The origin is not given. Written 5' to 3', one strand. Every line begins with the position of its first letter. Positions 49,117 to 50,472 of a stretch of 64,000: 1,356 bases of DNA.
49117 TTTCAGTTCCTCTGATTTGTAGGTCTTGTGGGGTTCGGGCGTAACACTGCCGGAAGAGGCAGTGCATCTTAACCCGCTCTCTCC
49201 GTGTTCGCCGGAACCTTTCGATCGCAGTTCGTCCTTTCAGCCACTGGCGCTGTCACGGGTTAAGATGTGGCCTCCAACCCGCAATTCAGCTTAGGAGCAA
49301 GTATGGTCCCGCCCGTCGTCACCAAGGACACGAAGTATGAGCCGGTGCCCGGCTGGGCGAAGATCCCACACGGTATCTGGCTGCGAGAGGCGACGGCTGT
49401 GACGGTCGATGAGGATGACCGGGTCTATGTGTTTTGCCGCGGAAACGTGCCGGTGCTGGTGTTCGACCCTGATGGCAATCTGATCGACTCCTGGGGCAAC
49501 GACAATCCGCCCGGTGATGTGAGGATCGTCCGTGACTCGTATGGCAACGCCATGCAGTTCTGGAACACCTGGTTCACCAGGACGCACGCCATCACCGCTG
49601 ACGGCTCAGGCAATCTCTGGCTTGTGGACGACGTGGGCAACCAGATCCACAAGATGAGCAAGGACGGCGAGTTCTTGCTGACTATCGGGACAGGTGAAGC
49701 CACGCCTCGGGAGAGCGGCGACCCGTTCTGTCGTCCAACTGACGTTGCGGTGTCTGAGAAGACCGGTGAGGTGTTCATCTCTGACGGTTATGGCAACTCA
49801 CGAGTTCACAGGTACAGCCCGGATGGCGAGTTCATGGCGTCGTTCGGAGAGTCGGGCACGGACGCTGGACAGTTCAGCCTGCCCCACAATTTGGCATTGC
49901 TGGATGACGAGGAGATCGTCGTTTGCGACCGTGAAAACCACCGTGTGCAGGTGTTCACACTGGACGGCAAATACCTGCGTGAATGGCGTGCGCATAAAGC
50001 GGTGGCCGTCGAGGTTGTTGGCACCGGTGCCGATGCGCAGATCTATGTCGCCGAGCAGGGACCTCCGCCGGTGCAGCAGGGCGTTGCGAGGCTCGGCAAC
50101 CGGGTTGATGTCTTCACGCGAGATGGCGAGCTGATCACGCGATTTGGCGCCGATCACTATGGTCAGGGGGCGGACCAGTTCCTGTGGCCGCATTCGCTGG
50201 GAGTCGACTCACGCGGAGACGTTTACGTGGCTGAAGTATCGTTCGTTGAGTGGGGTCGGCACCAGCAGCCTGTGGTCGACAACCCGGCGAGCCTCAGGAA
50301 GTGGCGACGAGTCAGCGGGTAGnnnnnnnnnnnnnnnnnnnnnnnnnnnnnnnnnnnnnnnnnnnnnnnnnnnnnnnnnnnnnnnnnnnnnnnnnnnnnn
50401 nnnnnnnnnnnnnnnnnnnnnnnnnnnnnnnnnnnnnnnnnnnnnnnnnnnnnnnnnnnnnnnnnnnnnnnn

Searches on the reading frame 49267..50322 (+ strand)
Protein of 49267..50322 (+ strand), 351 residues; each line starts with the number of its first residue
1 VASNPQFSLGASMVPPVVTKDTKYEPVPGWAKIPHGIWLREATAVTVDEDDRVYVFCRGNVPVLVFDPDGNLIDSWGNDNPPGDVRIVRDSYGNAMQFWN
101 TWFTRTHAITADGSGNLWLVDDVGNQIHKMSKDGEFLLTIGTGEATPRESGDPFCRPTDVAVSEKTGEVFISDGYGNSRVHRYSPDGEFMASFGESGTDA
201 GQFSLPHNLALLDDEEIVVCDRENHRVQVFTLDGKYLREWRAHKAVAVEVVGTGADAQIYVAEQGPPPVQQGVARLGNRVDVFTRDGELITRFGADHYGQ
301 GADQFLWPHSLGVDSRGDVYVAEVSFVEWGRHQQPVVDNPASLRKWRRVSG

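Call 39: search_protein_families(library=pfam, proteins=[window:49267-50322:+])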
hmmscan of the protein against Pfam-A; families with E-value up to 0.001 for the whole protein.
window:49267-50322:+ (351 aa): 4 families
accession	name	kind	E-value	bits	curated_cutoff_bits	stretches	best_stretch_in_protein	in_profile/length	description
PF01436.27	NHL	-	6e-23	80.1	20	2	203-230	1-28/28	NHL repeat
PF17170.10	DUF5128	-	5e-05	23.1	22.9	0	167-241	54-129/321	6-bladed beta-propeller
PF24684.1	Vgb_lyase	-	0.00023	20.5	50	0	104-136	223-255/290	Virginiamycin B lyase family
PF08450.18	SGL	-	0.00024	21.2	26.3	0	45-76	189-220/246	SMP-30/Gluconolactonase/LRE-like region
